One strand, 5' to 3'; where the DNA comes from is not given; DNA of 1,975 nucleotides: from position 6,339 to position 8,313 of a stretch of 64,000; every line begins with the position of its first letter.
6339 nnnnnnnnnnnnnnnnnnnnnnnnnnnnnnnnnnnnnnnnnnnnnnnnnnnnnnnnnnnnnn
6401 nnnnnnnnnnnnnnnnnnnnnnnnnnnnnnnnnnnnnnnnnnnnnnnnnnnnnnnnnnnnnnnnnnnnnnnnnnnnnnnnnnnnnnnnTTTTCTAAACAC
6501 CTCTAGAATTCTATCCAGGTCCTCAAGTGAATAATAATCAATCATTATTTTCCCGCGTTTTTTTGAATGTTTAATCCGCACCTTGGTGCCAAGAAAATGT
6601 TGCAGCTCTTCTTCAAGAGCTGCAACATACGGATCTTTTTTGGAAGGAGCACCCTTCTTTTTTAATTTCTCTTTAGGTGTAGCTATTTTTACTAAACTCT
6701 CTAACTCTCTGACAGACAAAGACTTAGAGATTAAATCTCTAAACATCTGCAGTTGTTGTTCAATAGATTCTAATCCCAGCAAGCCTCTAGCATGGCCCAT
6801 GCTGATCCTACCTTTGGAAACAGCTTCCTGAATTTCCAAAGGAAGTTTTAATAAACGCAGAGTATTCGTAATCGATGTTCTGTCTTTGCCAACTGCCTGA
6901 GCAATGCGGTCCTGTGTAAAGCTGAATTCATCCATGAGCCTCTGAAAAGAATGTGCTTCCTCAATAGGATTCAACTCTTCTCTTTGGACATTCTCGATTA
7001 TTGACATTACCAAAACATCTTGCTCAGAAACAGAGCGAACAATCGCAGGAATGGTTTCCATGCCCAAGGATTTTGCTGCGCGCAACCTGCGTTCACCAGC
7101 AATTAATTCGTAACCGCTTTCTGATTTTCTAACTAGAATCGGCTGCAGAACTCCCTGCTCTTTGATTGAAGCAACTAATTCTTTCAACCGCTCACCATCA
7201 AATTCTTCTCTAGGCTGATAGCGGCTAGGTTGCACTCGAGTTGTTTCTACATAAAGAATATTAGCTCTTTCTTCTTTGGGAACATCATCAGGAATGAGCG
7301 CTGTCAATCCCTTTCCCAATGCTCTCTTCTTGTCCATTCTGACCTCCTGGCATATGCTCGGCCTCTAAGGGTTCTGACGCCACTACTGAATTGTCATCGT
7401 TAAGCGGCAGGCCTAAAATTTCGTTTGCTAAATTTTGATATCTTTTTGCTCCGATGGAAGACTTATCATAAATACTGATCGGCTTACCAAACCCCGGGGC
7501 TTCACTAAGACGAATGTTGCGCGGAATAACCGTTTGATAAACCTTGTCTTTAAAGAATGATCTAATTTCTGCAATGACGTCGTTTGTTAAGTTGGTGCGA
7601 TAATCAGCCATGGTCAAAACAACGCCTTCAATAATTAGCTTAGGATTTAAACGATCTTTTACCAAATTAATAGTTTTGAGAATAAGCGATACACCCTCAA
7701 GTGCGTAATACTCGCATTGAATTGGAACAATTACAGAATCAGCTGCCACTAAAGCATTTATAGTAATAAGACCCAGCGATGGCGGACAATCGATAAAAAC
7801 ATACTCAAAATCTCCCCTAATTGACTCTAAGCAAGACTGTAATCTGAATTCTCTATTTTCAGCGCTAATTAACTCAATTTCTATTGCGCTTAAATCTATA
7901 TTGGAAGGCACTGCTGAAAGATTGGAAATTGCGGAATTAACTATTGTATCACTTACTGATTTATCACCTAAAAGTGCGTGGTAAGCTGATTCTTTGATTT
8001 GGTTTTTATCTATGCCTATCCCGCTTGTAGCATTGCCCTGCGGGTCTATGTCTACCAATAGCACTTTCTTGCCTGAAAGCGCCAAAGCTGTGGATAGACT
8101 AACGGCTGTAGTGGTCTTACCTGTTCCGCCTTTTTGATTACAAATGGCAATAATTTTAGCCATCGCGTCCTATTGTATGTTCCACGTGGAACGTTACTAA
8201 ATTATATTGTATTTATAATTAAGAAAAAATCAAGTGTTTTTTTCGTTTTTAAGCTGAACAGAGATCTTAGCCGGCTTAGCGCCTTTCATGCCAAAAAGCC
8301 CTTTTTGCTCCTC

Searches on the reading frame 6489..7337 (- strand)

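Call 40: search_protein_families(library=pfam, proteins=[window:6489-7337:-], max_evalue=0.001)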
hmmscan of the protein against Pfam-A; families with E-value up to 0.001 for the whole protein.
window:6489-7337:- (283 aa): 4 families
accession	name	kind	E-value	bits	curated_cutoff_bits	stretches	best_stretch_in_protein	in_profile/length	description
PF17762.8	HTH_ParB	-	3.9e-37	126.9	22.6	1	120-217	1-98/102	ParB HTH domain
PF02195.25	ParB_N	-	2.5e-34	117.7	26.3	1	28-118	4-95/95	ParB N-terminal domain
PF23552.2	ParB_C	-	4.1e-16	58.6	23.8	1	234-281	1-49/50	ParB dimerisation domain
PF07506.17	RepB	-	0.00059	20.4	30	1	118-261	1-148/185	RepB plasmid partitioning protein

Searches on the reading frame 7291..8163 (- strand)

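Call 40: search_protein_families(library=pfam, proteins=[window:7291-8163:-], max_evalue=0.001)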
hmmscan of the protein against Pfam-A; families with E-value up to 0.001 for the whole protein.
window:7291-8163:- (291 aa): 8 families
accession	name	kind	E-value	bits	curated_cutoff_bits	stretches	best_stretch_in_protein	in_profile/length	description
PF13614.12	AAA_31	-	5.2e-70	235.4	27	1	2-177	1-176/177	AAA domain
PF01656.29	CbiA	-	1.1e-29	103.4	25.4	1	5-229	1-125/125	CobQ/CobB/MinD/ParA nucleotide binding domain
PF09140.17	MipZ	-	7.4e-12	45.6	20.7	1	4-151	2-132/262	ATPase MipZ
PF06564.18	CBP_BcsQ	-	9e-11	42.2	21.3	1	4-248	3-232/234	Cellulose biosynthesis protein BcsQ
PF10609.15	ParA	-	2.1e-10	40.9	27.1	1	2-248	3-244/246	NUBPL iron-transfer P-loop NTPase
PF00142.24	Fer4_NifH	-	6.8e-09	36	25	1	10-49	7-46/271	4Fe-4S iron sulfur cluster binding proteins, NifH/frxC family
PF02374.21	ArsA_ATPase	-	2.2e-05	24.2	24.3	1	10-44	8-42/305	Anion-transporting ATPase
PF07015.17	VirC1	-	0.00016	21.6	24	1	3-40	2-39/231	VirC1 protein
